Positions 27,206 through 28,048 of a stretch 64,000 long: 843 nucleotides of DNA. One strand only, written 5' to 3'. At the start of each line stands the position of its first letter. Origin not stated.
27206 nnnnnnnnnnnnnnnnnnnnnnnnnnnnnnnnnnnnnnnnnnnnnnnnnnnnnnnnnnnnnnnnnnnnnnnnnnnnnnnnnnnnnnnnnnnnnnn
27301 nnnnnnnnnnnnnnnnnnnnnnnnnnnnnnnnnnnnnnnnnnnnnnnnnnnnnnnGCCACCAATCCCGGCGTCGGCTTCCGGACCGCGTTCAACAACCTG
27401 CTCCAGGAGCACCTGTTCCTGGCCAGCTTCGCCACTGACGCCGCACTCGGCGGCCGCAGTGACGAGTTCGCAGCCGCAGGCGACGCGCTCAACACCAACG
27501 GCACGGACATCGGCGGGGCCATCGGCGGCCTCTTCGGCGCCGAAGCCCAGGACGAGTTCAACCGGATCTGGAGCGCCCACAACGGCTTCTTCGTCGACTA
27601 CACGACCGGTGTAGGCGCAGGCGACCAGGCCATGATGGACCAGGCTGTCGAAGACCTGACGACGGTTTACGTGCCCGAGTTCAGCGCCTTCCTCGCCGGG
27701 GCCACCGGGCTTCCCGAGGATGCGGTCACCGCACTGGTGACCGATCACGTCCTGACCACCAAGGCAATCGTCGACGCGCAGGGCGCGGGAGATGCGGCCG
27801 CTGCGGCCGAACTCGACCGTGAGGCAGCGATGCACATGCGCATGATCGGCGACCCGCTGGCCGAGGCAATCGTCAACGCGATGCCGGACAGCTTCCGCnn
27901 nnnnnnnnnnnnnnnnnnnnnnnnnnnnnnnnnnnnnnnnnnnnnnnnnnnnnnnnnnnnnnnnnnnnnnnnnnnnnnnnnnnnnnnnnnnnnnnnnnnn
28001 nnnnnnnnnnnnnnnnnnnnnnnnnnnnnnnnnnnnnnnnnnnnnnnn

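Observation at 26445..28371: Internally duplicated lipoprotein plus cupredoxin lipoprotein inserted in a beta-oxidation cluster, preceded by GC-rich inverted repeats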

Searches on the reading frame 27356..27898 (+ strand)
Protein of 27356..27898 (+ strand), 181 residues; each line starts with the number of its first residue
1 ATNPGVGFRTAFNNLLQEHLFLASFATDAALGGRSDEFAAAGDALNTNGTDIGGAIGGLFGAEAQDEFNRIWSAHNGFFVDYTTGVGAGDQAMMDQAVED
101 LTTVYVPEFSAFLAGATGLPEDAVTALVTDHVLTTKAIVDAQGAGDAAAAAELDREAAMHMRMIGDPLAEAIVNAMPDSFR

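Call 18: search_solved_structures(query=A1, max_evalue=10, show_alignments=3)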
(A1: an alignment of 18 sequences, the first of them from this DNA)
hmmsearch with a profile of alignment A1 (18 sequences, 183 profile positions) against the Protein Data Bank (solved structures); distinct sequences matched with E-value up to 10: 0.

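Call 27: search_protein_representatives(alignment_id=A1)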
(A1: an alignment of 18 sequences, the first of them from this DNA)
Query: 18 sequences, 183 profile positions. Proteins with E-value up to 0.001 (for the whole library): 1787; up to 1e-10: 1091; up to 1e-30: 340. The best 150 are listed.
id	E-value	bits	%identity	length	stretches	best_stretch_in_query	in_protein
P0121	4.0e-201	678.9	-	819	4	2-181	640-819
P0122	2.8e-191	646.7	-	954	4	2-180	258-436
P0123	5.5e-154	525.2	-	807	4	2-180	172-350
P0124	4.9e-152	518.8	-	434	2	2-180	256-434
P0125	4.1e-137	470.2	-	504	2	2-182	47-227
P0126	5.6e-130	446.9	-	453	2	2-176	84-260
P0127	2.1e-124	428.7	-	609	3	2-183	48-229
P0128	1.5e-116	403.2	-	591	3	4-181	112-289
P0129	3.8e-115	398.6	-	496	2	3-183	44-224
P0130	2.2e-108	376.5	-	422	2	2-181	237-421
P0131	1.0e-106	371.2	-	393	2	3-180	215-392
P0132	1.1e-103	361.2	-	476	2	3-180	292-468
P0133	6.8e-103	358.7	-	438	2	2-181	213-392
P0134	4.3e-100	349.5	-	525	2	2-182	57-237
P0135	1.7e-99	347.6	-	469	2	2-180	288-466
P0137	1.1e-98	344.9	-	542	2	2-182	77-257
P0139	1.0e-92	325.5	-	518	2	3-183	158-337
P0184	5.5e-66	238.4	-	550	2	2-182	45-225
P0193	1.5e-61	223.9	-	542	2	2-181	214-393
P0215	8.7e-56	205.1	-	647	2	4-179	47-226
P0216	9.3e-56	205.0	-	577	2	3-181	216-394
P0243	8.7e-50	185.6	-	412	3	2-180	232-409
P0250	2.4e-48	180.9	-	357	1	2-181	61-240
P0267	5.4e-46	173.2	-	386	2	7-179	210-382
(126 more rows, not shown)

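Call 28: predict_structure(alignment_id=A1)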
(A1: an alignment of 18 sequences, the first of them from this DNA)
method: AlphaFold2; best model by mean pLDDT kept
length: 181 residues; sequences in the alignment: 18
mean_pLDDT: 91.0   pTM: 0.85
mean pLDDT of the five models: 91.0, 89.1, 84.6, 83.5, 82.7
residues with pLDDT >= 90: 124; 70-90: 54; 50-70: 3; < 50: 0
segments of 3 or more residues with pLDDT < 50: none
pLDDT, mean of each block of 10 residues (from residue 1): 79 91 94 95 92 83 88 90 95 97 94 90 96 96 97 96 89 80 75
secondary structure, 60 per line:
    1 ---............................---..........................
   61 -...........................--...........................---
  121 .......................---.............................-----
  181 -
elements in order: H4-31 H35-60 H62-88 H91-117 H121-143 H147-175

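Call 38: search_protein_families(library=pfam, proteins=[P0125, P0184, P0215, P0216, P0193, P0137, P0122, P0250, P0243, P0267], max_evalue=0.01)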
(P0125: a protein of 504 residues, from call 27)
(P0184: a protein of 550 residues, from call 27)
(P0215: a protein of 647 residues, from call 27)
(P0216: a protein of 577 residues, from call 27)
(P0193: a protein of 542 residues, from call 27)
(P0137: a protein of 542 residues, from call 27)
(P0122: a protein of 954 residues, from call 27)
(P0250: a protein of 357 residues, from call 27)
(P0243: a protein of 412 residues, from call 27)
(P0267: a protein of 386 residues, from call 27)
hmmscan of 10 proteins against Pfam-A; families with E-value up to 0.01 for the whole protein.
P0125 (504 aa): 2 families
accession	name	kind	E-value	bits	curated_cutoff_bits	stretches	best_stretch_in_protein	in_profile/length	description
PF13473.12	Cupredoxin_1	-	4.1e-14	52.9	27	1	419-503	23-104/104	Cupredoxin-like domain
PF00127.26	Copper-bind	-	3.3e-08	34.3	21.2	1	466-504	64-99/99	Copper binding proteins, plastocyanin/azurin family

P0184 (550 aa): 4 families
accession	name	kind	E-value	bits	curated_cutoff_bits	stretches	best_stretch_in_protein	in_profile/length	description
PF07833.16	Cu_amine_oxidN1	-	1.2e-25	90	24.2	1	441-547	1-107/108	Copper amine oxidase N-terminal domain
PF09920.14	DUF2150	-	0.00041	20.8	28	0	132-197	55-117/189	Uncharacterized protein conserved in archaea (DUF2150)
PF25547.1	WXG100_2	-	0.0026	18.2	27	0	267-303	44-81/150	WXG100 like domain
PF25191.1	DUF7832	-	0.0057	17.2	27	0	299-363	23-90/115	Domain of unknown function (DUF7832)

P0215 (647 aa): 2 families
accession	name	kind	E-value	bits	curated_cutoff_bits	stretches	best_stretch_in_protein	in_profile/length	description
PF04203.18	Sortase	-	1.3e-24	86.8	26.6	1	490-631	1-125/125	Sortase domain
PF01315.27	Ald_Xan_dh_C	-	0.0021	18.8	31.3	0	111-148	69-107/110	Aldehyde oxidase and xanthine dehydrogenase, a/b hammerhead domain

P0216 (577 aa): 4 families
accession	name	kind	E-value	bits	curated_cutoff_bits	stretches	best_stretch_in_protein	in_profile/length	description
PF00395.25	SLH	-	2.9e-31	107.6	20.8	3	401-442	2-43/44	S-layer homology domain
PF09920.14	DUF2150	-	0.00028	21.4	28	0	113-178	48-112/189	Uncharacterized protein conserved in archaea (DUF2150)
PF16785.10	SMBP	-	0.0023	18.5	29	0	6-34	4-33/111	Small metal-binding protein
PF19486.4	DUF6022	-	0.0055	17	25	0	342-376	8-42/155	Family of unknown function (DUF6022)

P0193 (542 aa): 2 families
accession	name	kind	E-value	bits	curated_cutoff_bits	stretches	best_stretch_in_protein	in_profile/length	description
PF07833.16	Cu_amine_oxidN1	-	1.1e-40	138.4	24.2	2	426-531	2-107/108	Copper amine oxidase N-terminal domain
PF17050.10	AIM5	-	0.0045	18.2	26.8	0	276-297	38-59/61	Altered inheritance of mitochondria 5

P0137 (542 aa): 2 families
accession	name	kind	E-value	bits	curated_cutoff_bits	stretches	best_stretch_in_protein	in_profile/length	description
PF00127.26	Copper-bind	-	7.4e-11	42.8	21.2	1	457-542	4-99/99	Copper binding proteins, plastocyanin/azurin family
PF13473.12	Cupredoxin_1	-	5.7e-05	23.5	27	1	458-539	23-102/104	Cupredoxin-like domain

P0122 (954 aa): 3 families
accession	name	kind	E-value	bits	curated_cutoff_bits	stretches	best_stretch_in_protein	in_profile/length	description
PF00127.26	Copper-bind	-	1.5e-10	41.8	21.2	1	868-954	3-99/99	Copper binding proteins, plastocyanin/azurin family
PF13473.12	Cupredoxin_1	-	6e-06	26.7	27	1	865-953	18-104/104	Cupredoxin-like domain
PF07484.17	Collar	-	0.0016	18.8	24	0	303-321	26-43/57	Phage Tail Collar Domain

P0250 (357 aa): 1 family
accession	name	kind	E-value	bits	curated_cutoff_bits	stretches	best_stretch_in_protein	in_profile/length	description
PF00127.26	Copper-bind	-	1.5e-08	35.4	21.2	1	275-354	9-98/99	Copper binding proteins, plastocyanin/azurin family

P0243 (412 aa): 1 family
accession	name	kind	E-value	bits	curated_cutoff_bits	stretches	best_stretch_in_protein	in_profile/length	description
PF10503.15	Esterase_PHB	-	0.0032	17.2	23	0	314-375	148-209/219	Esterase PHB depolymerase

P0267 (386 aa): 0 families

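Call 39: fold_search(model_id=the predicted structure, library=pdb)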
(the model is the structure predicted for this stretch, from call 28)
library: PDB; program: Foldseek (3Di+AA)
matches with E <= 10: 426; with E <= 0.001: 0
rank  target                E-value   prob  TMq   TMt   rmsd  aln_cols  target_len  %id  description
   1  8qad                  3.6e-01  0.94  0.42  0.49   6.9       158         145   14  X-ray crystal structure of a de novo designed single-chain antiparallel 6-helix coiled-coil alpha-helical barrel, sc-apC (released 2024-07-03)
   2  7udm_B                4.3e-01  0.57  0.31  0.22  20.1       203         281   13  Crystal structure of designed helical repeat protein RPB_PLP1_R6 in alternative conformation 1 (with peptide) (released 2023-03-22)
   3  6qz8                  5.0e-01  0.20  0.20  0.22  11.9       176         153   14  Structure of Mcl-1 in complex with compound 10d (released 2019-08-07)
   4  4w8p_A                5.5e-01  0.33  0.28  0.19  19.1       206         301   14  Crystal structure of RIAM TBS1 in complex with talin R7R8 domains (released 2014-12-03)
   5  5vtl                  5.7e-01  0.13  0.18  0.16  22.5       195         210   13  Structure of metacyclic invariant surface protein , Tb427.07.360, from Trypanosoma brucei. (released 2018-08-08)
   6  5cwc                  6.9e-01  0.28  0.25  0.24  17.9       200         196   14  Crystal structure of de novo designed helical repeat protein DHR5 (released 2015-12-16)
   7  6xz4_B                7.2e-01  0.30  0.28  0.18  14.4       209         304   10  Crystal structure of TLNRD1 (released 2020-05-27)
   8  1t8b_A                7.2e-01  0.20  0.28  0.25  15.6       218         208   15  Crystal structure of refolded PHOU-like protein (gi 2983430) from Aquifex aeolicus (released 2004-12-07)
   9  7zjr                  7.2e-01  0.14  0.22  0.17  24.0       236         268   14  X-ray structure of the periplasmic region of PilJ from P. aeruginosa (released 2022-04-27)
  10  4xzy_A                7.2e-01  0.12  0.20  0.07  18.1       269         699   14  Crystal structure of dipeptidyl peptidase 11 (DPP11) from Porphyromonas gingivalis (released 2015-07-15)
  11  5vkc_A                7.6e-01  0.15  0.18  0.22  12.4       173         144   13  Crystal structure of MCL-1 in complex with a BIM competitive inhibitor (released 2017-05-03)
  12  2l7a_MODEL_1_A        8.3e-01  0.30  0.24  0.30   7.3       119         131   19  Solution Structure of the R3 Domain of Talin (released 2011-12-21)
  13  1t72_B                8.3e-01  0.15  0.25  0.22  17.3       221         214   12  Crystal structure of phosphate transport system protein phoU from Aquifex aeolicus (released 2004-12-07)
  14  6xz4_A                8.7e-01  0.15  0.22  0.15  14.7       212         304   10  Crystal structure of TLNRD1 (released 2020-05-27)
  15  7uw9_g                9.1e-01  0.13  0.19  0.22  19.9       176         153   11  Citrus V-ATPase State 1, H in contact with subunit a (released 2022-07-06)
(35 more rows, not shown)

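Call 41: find_related_loci(query=A1, collection=genome_contigs, flank=6000)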
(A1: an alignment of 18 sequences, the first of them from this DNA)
Query A1 (181 aa) in genome_contigs; peptide patterns used: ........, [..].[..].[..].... (x = any residue, [..] = any of these).
145 stretches matched a pattern; 101 encode a relative of the query (tblastn E <= 1e-3); the best 80 are kept; 79 distinct loci.
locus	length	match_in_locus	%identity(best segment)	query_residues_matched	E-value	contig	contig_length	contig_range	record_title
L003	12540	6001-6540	78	1-180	7e-90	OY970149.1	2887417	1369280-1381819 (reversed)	MAG: uncultured Chloroflexia bacterium isolate MFD05747.bin.c.2 genome assembly, chromosome: 1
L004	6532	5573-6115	81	1-181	5e-87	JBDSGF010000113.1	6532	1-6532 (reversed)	MAG: Candidatus Limnocylindria bacterium isolate cluster1_bin.246 k127_9275935, whole genome shotgun sequence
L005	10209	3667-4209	80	1-181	3e-86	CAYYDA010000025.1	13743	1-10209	MAG TPA_asm: uncultured Steroidobacteraceae bacterium isolate SRP136066_co1_128 genome assembly, contig: NODE_5218_lengt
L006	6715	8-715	77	1-181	4e-86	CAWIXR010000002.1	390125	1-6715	MAG: uncultured Chloroflexia bacterium isolate MFD05747.bin.1.166 genome assembly, contig: contig_12185, whole genome sh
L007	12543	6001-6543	80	1-181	2e-85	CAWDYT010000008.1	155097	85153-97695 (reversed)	MAG: uncultured Chloroflexia bacterium isolate MFD05747.bin.2.202 genome assembly, contig: contig_35808, whole genome sh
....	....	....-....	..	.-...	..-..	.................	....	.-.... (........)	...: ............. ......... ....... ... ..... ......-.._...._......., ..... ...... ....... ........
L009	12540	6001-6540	81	1-180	7e-85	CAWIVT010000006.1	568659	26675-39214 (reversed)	MAG: uncultured Chloroflexia bacterium isolate MFD04212.bin.2.63 genome assembly, contig: contig_5842, whole genome shot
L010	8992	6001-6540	72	2-181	1e-84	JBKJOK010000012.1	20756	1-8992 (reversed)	MAG: Candidatus Limnocylindrales bacterium isolate ant_bin.41 S1Ck117_566875_flag_0_multi_63.8351_len_20756, whole genom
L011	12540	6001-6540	73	2-181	2e-84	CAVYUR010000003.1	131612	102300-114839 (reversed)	MAG: uncultured Chloroflexia bacterium isolate MFD04935.bin.2.65 genome assembly, contig: contig_29170, whole genome sho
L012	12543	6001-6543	82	1-181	2e-83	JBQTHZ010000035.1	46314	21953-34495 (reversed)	MAG: Chloroflexota bacterium isolate SAR144 c_000000027041, whole genome shotgun sequence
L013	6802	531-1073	82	1-181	6e-83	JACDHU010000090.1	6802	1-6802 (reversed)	MAG: Chloroflexi bacterium isolate MGR_bin446 SD2911_NODE_3146_length_6802_cov_1.640300, whole genome shotgun sequence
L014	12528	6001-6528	79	6-181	7e-83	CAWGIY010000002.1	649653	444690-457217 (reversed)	MAG: uncultured Chloroflexia bacterium isolate MFD05747.bin.1.151 genome assembly, contig: contig_15806, whole genome sh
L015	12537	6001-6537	75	2-180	9e-83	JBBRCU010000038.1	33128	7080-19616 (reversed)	MAG: Candidatus Limnocylindrales bacterium isolate Co_metawrap_2418 Cmw_2418_k141_14444421_length_33128_cov_28.9966, who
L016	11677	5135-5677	77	1-181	3e-82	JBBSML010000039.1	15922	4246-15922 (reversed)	MAG: Candidatus Limnocylindria bacterium isolate LS5_sbin.3 LS5_sbin.3_K_67103_L_15922_cov_21.0000, whole genome shotgun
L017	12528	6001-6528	72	5-180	3e-82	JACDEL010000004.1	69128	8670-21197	MAG: Chloroflexi bacterium isolate MGR_bin359 SD2903_NODE_18_length_69128_cov_1.754873, whole genome shotgun sequence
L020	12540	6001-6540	82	2-181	3e-82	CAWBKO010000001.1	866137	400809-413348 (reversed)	MAG: uncultured Chloroflexia bacterium isolate MFD09212.bin.2.38 genome assembly, contig: contig_11647, whole genome sho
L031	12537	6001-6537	70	2-180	2e-79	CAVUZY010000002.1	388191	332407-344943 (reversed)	MAG: uncultured Chloroflexia bacterium isolate MFD04212.bin.2.6 genome assembly, contig: contig_1486, whole genome shotg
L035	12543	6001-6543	71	1-181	2e-78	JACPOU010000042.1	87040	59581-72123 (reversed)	MAG: Chloroflexi bacterium isolate NC_groundwater_609_Pr5_B-0.1um_72_18 alan_book_18_scaffold_396573, whole genome shotg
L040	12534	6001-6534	71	3-180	2e-77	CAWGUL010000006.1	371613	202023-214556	MAG: uncultured Chloroflexia bacterium isolate MFD08669.bin.2.74 genome assembly, contig: contig_5052, whole genome shot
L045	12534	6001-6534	72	3-180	3e-76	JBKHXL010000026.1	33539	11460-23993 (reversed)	MAG: Candidatus Limnocylindria bacterium isolate N_bin.19.orig k127_155315, whole genome shotgun sequence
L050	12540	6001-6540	73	1-180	1e-78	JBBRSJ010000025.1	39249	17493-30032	MAG: Candidatus Limnocylindrales bacterium isolate La2_metabat2.049 La2_metabat2.049_K_3124990L39249_cov_68.0000, whole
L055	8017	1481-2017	69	2-180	2e-74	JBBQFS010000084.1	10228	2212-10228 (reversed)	MAG: Candidatus Limnocylindrales bacterium isolate Co_metawrap_1011 Cmw_1011_k141_1968845_length_10228_cov_7.3094, whole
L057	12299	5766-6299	71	3-180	2e-73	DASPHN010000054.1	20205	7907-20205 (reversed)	MAG TPA_asm: Candidatus Saccharimonadales bacterium isolate SMAG_U11957 k141_452055, whole genome shotgun sequence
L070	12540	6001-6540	68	1-180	9e-69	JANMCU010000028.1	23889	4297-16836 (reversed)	MAG: Chloroflexota bacterium isolate OTE_1_concoct_178_sub OTE_1_k141_940256, whole genome shotgun sequence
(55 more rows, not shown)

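Call 50: search_protein_families(library=pfam, proteins=[L031:7792-10470:-, L011:2784-4436:-, L070:673-3168:+, L035:587-2401:-, L020:3849-4826:+, L045:2621-3472:-, L057:6706-7584:+, L040:4092-5399:-, L050:9875-11026:-, L055:5179-6213:-], max_evalue=0.0001)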
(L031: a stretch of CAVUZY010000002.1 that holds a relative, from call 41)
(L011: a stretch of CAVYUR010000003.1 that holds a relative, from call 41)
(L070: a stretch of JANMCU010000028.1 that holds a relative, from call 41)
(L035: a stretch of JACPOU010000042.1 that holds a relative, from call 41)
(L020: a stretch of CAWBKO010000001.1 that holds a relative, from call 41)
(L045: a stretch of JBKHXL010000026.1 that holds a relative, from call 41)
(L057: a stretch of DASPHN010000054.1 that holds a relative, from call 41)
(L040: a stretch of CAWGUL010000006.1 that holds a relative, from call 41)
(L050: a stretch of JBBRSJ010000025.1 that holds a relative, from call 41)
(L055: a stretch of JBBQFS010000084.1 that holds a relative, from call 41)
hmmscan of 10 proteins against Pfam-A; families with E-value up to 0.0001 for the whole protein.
L031:7792-10470:- (893 aa): 3 families
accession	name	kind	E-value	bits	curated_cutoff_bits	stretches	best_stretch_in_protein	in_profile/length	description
PF01268.25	FTHFS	-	3.8e-254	844.5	27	1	330-893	2-556/556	Formate--tetrahydrofolate ligase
PF02882.25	THF_DHG_CYH_C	-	3.2e-60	202.5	27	1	127-282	1-157/160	Tetrahydrofolate dehydrogenase/cyclohydrolase, NAD(P)-binding domain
PF00763.28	THF_DHG_CYH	-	1.8e-29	102.8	32.8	1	9-124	1-115/115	Tetrahydrofolate dehydrogenase/cyclohydrolase, catalytic domain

L011:2784-4436:- (551 aa): 1 family
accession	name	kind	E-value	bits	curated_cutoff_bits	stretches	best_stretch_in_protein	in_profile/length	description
PF07690.21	MFS_1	-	7.7e-20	71.5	33.4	1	137-490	1-347/347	Major Facilitator Superfamily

L070:673-3168:+ (832 aa): 1 family
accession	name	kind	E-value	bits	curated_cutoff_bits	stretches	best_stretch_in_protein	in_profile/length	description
PF09335.16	VTT_dom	-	5.1e-22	79.1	33.9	1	652-786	2-122/123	VTT domain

L035:587-2401:- (605 aa): 1 family
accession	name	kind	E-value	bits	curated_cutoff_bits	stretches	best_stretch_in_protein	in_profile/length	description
PF00221.24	Lyase_aromatic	-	2.6e-195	649.9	27.3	1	64-540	1-465/466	Aromatic amino acid lyase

L020:3849-4826:+ (326 aa): 5 families
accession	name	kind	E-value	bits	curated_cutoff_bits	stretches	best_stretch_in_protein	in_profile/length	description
PF04542.20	Sigma70_r2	-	3.8e-18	65.5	24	1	24-86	6-69/71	Sigma-70 region 2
PF08281.18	Sigma70_r4_2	-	2.1e-14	53.3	25.7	1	120-170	4-54/54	Sigma-70, region 4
PF07638.17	Sigma70_ECF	-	1.4e-09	38.6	21.1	1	39-175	47-184/185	ECF sigma factor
PF04545.22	Sigma70_r4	-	2.4e-09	37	24.1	1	123-171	1-49/50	Sigma-70, region 4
PF13490.11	zf-HC2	-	7.1e-05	23.3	22.2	1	204-236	1-33/35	Putative zinc-finger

L045:2621-3472:- (284 aa): 0 families

L057:6706-7584:+ (293 aa): 0 families

L040:4092-5399:- (436 aa): 4 families
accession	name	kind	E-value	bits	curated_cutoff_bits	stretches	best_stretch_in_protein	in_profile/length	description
PF08240.17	ADH_N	-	5.8e-27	94.4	23.5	1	119-229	1-101/104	Alcohol dehydrogenase GroES-like domain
PF00107.32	ADH_zinc_N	-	6.2e-27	94.5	31.8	1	268-392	1-122/129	Zinc-binding dehydrogenase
PF16912.11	Glu_dehyd_C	-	2.7e-09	37.2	34.9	1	256-370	29-142/211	Glucose dehydrogenase C-terminus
PF13602.12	ADH_zinc_N_2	-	1.6e-07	32.8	27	1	302-434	2-134/134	Zinc-binding dehydrogenase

L050:9875-11026:- (384 aa): 1 family
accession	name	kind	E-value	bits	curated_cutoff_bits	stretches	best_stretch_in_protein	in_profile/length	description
PF04961.17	FTCD_C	-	3e-51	174.2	24.5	1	173-350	1-178/182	Formiminotransferase-cyclodeaminase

L055:5179-6213:- (345 aa): 2 families
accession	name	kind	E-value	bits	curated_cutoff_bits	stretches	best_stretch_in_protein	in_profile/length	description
PF10099.14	RskA_C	-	5.8e-15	56.2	29.4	1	192-333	2-134/135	Anti-sigma-K factor rskA, C-terminal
PF13490.11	zf-HC2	-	7.1e-08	32.8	22.2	1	60-92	1-33/35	Putative zinc-finger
